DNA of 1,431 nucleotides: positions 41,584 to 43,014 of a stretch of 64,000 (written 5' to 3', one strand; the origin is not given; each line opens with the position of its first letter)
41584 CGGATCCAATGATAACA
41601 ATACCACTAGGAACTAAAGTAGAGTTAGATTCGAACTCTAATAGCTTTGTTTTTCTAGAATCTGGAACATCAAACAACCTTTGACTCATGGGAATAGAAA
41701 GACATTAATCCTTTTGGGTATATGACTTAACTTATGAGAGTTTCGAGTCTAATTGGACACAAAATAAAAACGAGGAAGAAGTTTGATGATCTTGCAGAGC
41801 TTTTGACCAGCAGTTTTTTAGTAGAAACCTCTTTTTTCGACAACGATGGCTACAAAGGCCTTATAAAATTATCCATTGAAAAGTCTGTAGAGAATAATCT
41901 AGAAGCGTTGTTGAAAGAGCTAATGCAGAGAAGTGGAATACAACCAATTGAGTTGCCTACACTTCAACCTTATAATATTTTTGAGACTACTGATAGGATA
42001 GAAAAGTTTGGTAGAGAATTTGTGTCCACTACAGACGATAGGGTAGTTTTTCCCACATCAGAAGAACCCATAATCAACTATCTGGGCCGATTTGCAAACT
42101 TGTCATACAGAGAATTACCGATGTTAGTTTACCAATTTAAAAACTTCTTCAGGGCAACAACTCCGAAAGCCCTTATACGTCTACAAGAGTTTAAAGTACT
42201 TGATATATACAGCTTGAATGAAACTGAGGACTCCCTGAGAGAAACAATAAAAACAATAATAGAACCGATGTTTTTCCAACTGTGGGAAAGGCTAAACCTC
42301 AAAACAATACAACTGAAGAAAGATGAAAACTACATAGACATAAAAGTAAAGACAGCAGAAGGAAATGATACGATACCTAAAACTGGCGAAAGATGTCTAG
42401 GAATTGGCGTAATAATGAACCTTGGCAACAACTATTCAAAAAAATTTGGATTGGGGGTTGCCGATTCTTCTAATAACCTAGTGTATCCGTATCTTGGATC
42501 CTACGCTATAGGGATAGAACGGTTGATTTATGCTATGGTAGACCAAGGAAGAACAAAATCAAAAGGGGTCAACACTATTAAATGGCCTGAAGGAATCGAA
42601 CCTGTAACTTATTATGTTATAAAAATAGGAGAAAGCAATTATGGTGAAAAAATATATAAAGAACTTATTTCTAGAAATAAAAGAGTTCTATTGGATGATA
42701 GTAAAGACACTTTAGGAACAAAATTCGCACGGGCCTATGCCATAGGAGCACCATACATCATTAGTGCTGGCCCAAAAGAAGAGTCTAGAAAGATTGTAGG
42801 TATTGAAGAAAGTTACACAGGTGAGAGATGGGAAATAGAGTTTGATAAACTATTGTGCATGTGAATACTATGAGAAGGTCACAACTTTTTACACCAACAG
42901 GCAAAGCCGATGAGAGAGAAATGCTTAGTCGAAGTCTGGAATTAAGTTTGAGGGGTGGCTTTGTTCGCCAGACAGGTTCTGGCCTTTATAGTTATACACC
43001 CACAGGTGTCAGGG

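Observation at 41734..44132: Tandem ProRS-like genes: a motif-2-degenerate copy directly upstream of a bacterial-type, INS-less ProRS in an archaeon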

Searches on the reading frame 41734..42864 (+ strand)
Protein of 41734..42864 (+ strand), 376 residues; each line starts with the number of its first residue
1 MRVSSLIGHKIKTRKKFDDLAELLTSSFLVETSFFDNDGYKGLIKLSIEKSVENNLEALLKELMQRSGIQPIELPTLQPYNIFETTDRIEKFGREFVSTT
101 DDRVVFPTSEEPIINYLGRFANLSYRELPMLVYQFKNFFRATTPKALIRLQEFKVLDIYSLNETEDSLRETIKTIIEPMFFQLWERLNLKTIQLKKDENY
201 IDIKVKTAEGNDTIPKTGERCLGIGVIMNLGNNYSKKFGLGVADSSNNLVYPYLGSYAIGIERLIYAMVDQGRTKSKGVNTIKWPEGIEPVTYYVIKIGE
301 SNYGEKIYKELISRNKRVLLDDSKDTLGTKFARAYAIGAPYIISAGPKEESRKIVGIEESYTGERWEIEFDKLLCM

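Call 3: search_protein_families(library=pfam, proteins=[window:41734-42864:+], max_evalue=0.01)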
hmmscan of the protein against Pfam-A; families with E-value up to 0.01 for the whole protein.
window:41734-42864:+ (376 aa): 2 families
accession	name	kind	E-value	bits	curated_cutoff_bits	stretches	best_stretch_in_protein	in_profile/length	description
PF00587.30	tRNA-synt_2b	-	5.2e-16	59.6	29.3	1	101-271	9-178/179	tRNA synthetase class II core domain (G, H, P, S and T)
PF03129.25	HGTP_anticodon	-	7.6e-12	45.7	21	1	295-373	4-87/94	Anticodon binding domain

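Call 4: search_protein_families(library=ncbifam, proteins=[window:41734-42864:+], max_evalue=0.01)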
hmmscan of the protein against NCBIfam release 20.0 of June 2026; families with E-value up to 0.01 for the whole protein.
window:41734-42864:+ (376 aa): 11 families
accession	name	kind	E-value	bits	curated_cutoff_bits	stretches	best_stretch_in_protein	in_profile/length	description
NF006625.0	PRK09194.1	equivalog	3.6e-44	151.6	558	2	218-374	399-555/559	proline--tRNA ligase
NF008979.1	PRK12325.1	exception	6.8e-44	150.4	550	2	218-373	276-432/437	proline--tRNA ligase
TIGR00409.1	proS_fam_II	equivalog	2e-34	119.4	306.7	2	219-372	406-560/568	proline--tRNA ligase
TIGR00408.1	proS_fam_I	equivalog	2.1e-22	79.7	437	1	51-373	39-373/475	proline--tRNA ligase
TIGR00418.1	thrS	equivalog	8.9e-16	57.9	383.65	2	233-374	421-558/565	threonine--tRNA ligase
NF003068.0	PRK03991.1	equivalog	1.9e-14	53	484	1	235-374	442-585/613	threonine--tRNA ligase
TIGR00442.1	hisS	equivalog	2.3e-08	33.4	286.75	1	258-368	302-404/406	histidine--tRNA ligase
TIGR00389.1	glyS_dimeric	equivalog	7.7e-08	31.3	243.3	1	249-344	427-528/565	glycine--tRNA ligase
NF003211.1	PRK04173.1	equivalog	2.1e-07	30.2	312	1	243-372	313-449/454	glycine--tRNA ligase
NF011500.0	PRK14938.1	equivalog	0.00019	20.5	362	1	243-349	229-335/387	Ser-tRNA(Thr) hydrolase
TIGR00414.1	serS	equivalog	0.00074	18.6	301.65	1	61-173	184-302/418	serine--tRNA ligase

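Call 8: search_solved_structures(query=window:41734-42864:+, max_evalue=0.001, show_alignments=2)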
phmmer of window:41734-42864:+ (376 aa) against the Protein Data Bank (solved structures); distinct sequences matched with E-value up to 0.001: 15.
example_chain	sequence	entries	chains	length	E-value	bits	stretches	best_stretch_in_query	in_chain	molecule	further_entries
5znj_A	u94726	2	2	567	6.4e-25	91.2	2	222-374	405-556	Proline--tRNA ligase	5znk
2j3l_A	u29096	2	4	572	1.3e-24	90.2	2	209-373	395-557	PROLYL-TRNA SYNTHETASE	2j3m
8w8j_A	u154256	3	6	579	3.7e-23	85.4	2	53-195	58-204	Proline--tRNA ligase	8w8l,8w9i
5ucm_A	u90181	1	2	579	3.7e-23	85.4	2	53-195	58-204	Proline--tRNA ligase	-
2i4l_A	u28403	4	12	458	1.2e-21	80.5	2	218-359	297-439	Proline-tRNA ligase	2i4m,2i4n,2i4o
1nj8_A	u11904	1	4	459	3e-12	49.5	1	104-373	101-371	Proline-tRNA Synthetase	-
6nab_A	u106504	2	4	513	1.6e-09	40.6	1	64-369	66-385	Prolyl-tRNA synthetase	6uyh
3ial_A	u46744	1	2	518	1.4e-07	34.2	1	52-332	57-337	Prolyl-tRNA synthetase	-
1h4q_A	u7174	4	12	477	2.8e-07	33.2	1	52-349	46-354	PROLYL-TRNA SYNTHETASE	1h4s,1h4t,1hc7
1nj1_A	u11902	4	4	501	4.2e-06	29.3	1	107-365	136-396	Proline-tRNA Synthetase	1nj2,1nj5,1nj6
5xio_A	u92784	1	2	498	5.5e-06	28.9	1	102-357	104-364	Proline-tRNA synthetase class II aaRS (Ybak RNA binding domain plus tRNA synthetase)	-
5f9y_A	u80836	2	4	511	5.8e-06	28.9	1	102-357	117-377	Aminoacyl-tRNA synthetase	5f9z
6mn8_A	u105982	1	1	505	2.3e-05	26.9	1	104-373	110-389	Uncharacterized protein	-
5xif_A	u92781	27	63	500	8.5e-05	25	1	104-371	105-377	Prolyl-tRNA synthetase (ProRS) | Prolyl-tRNA synthetase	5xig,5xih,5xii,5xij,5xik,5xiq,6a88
7v8k_A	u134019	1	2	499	8.5e-05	25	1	104-371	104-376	Prolyl-tRNA synthetase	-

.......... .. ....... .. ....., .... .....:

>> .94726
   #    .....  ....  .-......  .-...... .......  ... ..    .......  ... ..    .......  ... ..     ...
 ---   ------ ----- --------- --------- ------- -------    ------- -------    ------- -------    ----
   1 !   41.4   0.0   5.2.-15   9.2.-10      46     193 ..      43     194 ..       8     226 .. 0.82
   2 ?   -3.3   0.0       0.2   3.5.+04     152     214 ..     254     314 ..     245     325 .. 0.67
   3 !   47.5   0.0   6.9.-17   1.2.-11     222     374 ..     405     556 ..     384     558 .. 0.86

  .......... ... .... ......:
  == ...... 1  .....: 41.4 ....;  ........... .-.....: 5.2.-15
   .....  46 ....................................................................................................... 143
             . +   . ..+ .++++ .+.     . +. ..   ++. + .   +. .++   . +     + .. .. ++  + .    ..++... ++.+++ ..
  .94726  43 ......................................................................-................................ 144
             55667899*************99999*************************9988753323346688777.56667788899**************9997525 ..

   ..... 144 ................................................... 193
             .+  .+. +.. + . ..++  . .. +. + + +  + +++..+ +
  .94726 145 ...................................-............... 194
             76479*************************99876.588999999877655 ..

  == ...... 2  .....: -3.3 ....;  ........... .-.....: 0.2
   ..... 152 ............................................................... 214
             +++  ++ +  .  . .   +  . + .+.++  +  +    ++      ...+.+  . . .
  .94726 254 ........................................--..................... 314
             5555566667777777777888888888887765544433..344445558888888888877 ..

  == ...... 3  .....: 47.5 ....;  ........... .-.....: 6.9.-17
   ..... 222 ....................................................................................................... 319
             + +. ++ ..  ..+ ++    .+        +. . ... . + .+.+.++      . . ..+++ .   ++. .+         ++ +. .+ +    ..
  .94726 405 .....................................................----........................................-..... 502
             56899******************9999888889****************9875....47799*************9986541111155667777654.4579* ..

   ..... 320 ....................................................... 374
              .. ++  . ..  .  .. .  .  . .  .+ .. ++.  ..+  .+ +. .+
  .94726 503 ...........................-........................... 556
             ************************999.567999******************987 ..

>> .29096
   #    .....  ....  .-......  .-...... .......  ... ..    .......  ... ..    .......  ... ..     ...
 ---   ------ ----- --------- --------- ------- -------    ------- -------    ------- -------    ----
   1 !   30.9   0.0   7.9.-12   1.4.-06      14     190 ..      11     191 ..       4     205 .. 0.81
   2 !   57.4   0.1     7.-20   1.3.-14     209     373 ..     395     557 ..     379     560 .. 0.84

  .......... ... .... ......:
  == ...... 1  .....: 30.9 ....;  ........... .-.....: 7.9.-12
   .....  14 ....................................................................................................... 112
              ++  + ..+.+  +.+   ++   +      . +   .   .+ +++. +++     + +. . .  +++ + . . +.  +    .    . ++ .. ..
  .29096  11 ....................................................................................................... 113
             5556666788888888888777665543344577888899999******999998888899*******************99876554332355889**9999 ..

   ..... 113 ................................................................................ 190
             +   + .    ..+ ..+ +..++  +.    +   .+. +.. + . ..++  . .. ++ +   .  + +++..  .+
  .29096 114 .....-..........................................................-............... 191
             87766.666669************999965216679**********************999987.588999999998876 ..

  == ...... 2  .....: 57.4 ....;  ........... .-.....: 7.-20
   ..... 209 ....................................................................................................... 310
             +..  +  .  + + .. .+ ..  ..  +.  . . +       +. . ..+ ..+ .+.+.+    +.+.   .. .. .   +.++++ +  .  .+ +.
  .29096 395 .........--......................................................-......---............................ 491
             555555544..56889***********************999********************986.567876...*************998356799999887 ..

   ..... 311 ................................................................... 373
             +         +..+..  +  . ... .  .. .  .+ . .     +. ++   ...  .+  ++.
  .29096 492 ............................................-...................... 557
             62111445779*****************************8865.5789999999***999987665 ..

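Call 10: find_encoding_contigs(protein=window:41734-42864:+, flank=10000, max_places=6)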
Protein window:41734-42864:+ (376 aa): 2 contigs read that carry it; 2 places shown.
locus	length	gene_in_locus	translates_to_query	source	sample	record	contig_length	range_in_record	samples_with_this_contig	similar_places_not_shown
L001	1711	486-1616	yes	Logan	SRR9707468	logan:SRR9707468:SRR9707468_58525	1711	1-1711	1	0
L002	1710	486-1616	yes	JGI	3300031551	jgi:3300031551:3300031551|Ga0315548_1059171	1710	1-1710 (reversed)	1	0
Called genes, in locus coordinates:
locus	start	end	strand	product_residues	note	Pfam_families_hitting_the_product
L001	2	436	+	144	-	?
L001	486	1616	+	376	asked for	PF00587:tRNA-synt_2b, PF03129:HGTP_anticodon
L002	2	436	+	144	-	?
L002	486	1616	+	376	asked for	PF00587:tRNA-synt_2b, PF03129:HGTP_anticodon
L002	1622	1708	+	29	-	?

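Call 11: find_homologous_proteins(query=window:41734-42864:+, max_evalue=0.00001)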
Query window:41734-42864:+ (376 aa): 3 proteins with E <= 0.00001 among 2217 candidates.
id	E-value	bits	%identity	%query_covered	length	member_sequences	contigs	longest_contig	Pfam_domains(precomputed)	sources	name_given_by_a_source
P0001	5.7e-246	833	100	100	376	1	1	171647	PF03129.26,PF00587.31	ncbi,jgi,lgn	-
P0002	1.1e-87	313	41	99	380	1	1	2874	PF03129.26,PF00587.31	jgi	-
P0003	3.0e-23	101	30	45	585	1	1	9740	PF03129.26,PF00587.31,PF04073.21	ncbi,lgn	-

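Call 13: find_encoding_contigs(protein=P0002, flank=10000)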
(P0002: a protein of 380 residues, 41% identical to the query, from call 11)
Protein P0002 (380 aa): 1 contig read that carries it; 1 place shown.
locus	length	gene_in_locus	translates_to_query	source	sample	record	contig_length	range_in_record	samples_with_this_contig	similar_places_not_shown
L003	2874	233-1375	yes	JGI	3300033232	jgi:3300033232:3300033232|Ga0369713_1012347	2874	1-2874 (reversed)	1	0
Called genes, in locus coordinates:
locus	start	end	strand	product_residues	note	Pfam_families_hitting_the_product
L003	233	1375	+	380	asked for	PF00587:tRNA-synt_2b, PF03129:HGTP_anticodon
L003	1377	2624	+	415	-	PF00587:tRNA-synt_2b, PF03129:HGTP_anticodon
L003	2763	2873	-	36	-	?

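Call 26: find_related_loci(query=A2, collection=genome_contigs, flank=10000)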
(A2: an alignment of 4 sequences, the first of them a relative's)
Query A2 (376 aa) in genome_contigs; peptide patterns used: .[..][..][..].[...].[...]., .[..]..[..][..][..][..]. (x = any residue, [..] = any of these).
124 stretches matched a pattern, but none encodes a relative of the query by tblastn (E <= 1e-3).

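Call 27: find_related_loci(query=A2, collection=metagenome_contigs, flank=10000)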
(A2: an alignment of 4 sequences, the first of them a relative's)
Query A2 (376 aa) in metagenome_contigs; peptide patterns used: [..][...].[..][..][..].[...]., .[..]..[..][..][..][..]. (x = any residue, [..] = any of these).
600 stretches matched a pattern (row limit reached: there are more); 2 encode a relative of the query (tblastn E <= 1e-3); 2 distinct loci.
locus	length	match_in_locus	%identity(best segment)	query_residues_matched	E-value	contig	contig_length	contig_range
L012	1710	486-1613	100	1-376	0e+0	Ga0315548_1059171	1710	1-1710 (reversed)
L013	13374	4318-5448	41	1-376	3e-98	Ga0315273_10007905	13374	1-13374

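Call 35: search_protein_representatives(alignment_id=A1)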
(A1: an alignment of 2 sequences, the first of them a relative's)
Query: 2 sequences, 380 profile positions. Proteins with E-value up to 0.001 (for the whole library): 3649; up to 1e-10: 1261; up to 1e-30: 55. The best 150 are listed.
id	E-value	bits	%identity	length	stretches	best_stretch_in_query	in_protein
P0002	1.4e-220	748.3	-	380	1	1-380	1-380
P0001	3.4e-216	733.9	-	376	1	1-374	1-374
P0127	8.2e-104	364.0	-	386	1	1-376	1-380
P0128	6.0e-92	324.9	-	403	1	1-374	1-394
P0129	2.4e-79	283.4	-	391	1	1-366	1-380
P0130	3.5e-77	276.3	-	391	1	1-377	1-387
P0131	2.0e-58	214.6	-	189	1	194-374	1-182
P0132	1.5e-46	175.5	-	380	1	13-361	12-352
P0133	6.2e-46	173.4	-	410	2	24-216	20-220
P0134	1.8e-44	168.6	-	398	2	23-214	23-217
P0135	3.6e-41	157.8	-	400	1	12-374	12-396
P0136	1.0e-40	156.3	-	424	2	218-374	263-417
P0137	1.3e-40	155.9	-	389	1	28-347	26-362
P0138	2.0e-39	152.0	-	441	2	187-377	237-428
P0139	3.7e-37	144.6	-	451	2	217-376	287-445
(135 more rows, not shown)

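Call 37: find_encoding_contigs(protein=P0127, flank=10000, max_places=3)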
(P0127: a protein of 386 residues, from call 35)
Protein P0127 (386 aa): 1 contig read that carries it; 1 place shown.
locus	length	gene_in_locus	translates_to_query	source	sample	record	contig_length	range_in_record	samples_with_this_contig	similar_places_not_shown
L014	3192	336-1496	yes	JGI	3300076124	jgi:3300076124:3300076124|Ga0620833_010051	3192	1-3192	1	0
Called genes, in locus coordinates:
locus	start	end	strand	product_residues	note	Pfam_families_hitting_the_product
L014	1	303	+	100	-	?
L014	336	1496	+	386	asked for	PF00587:tRNA-synt_2b, PF03129:HGTP_anticodon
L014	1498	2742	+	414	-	PF00587:tRNA-synt_2b, PF03129:HGTP_anticodon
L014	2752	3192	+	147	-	?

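Call 38: find_encoding_contigs(protein=P0128, flank=10000, max_places=2)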
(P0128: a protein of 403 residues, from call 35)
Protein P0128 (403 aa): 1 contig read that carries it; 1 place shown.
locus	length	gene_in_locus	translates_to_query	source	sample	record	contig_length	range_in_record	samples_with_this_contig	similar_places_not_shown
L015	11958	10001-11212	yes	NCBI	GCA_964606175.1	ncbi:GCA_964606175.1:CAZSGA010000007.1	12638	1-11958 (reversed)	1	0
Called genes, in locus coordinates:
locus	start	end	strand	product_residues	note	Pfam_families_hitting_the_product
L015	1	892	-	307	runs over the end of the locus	PF00482:T2SSF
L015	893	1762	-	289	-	PF00482:T2SSF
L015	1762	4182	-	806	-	PF00437:T2SSE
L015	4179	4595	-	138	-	-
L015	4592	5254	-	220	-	-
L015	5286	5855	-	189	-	-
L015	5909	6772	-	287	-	-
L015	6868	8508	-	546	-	PF00118:Cpn60_TCP1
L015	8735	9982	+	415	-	PF00587:tRNA-synt_2b, PF03129:HGTP_anticodon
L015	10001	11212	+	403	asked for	PF00587:tRNA-synt_2b, PF03129:HGTP_anticodon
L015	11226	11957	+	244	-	?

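Call 39: find_encoding_contigs(protein=P0129, flank=10000, max_places=2)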
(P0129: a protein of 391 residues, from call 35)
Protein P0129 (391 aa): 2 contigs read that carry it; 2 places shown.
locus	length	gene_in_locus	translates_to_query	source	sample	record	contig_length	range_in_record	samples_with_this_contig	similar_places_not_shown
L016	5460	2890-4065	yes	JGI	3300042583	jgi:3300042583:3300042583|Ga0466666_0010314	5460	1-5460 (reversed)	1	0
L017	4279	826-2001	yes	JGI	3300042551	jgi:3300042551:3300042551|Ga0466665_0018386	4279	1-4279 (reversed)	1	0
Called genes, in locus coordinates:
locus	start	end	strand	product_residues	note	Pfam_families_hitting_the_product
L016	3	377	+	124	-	?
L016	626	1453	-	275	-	PF01209:Ubie_methyltran, PF13489:Methyltransf_23, PF13649:Methyltransf_25, PF13847:Methyltransf_31, PF08241:Methyltransf_11, PF08242:Methyltransf_12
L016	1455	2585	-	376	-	PF00152:tRNA-synt_2, PF01409:tRNA-synt_2d (faint)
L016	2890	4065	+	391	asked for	PF00587:tRNA-synt_2b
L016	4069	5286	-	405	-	PF00587:tRNA-synt_2b, PF03129:HGTP_anticodon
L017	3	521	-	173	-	?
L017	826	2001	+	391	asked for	PF00587:tRNA-synt_2b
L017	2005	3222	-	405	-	PF00587:tRNA-synt_2b, PF03129:HGTP_anticodon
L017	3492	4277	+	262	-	?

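Call 40: find_encoding_contigs(protein=P0130, flank=10000, max_places=2)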
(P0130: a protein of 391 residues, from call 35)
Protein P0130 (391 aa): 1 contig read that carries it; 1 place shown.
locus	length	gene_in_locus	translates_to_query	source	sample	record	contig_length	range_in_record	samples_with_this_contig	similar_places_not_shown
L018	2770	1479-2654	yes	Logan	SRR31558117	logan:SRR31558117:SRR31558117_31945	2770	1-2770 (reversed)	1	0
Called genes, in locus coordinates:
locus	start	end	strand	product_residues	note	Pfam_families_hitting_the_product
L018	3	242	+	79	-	?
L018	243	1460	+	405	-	PF00587:tRNA-synt_2b, PF03129:HGTP_anticodon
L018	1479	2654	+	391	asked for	PF00587:tRNA-synt_2b, PF03129:HGTP_anticodon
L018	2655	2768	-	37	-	?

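Call 49: find_encoding_contigs(protein=P0135, flank=10000, max_places=3)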
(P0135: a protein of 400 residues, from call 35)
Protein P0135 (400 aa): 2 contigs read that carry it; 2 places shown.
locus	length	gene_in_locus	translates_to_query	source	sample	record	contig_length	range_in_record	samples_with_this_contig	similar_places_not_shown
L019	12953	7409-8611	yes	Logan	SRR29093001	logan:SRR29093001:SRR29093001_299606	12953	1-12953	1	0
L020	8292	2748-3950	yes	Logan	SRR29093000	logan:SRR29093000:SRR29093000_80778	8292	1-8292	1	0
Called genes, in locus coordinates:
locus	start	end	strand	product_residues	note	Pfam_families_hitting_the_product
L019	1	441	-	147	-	?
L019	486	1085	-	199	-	PF01092:Ribosomal_S6e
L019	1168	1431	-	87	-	PF13370:Fer4_13 (weak), PF13459:Fer4_15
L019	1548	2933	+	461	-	PF04107:GCS2, PF03074:GCS (faint)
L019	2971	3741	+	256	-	-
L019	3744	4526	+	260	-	-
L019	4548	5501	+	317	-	-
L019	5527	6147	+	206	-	PF03412:Peptidase_C39 (faint), PF11814:DUF3335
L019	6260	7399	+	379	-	PF00152:tRNA-synt_2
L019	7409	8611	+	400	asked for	PF00587:tRNA-synt_2b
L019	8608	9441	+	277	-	PF13489:Methyltransf_23, PF01209:Ubie_methyltran, PF01596:Methyltransf_3 (weak), PF08241:Methyltransf_11, PF08242:Methyltransf_12, PF13649:Methyltransf_25, PF13847:Methyltransf_31, PF20922:Anamorsin_N (weak), +1 more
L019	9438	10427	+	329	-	PF02016:Peptidase_S66, PF17676:Peptidase_S66C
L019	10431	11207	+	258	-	PF01073:3Beta_HSD (weak), PF01370:Epimerase, PF02719:Polysacc_synt_2 (weak), PF04321:RmlD_sub_bind, PF16363:GDP_Man_Dehyd, PF07993:NAD_binding_4 (weak)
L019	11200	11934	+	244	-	PF05401:NodS (weak), PF13489:Methyltransf_23, PF13847:Methyltransf_31, PF08241:Methyltransf_11, PF08242:Methyltransf_12, PF13649:Methyltransf_25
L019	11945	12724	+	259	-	PF01048:PNP_UDP_1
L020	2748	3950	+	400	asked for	PF00587:tRNA-synt_2b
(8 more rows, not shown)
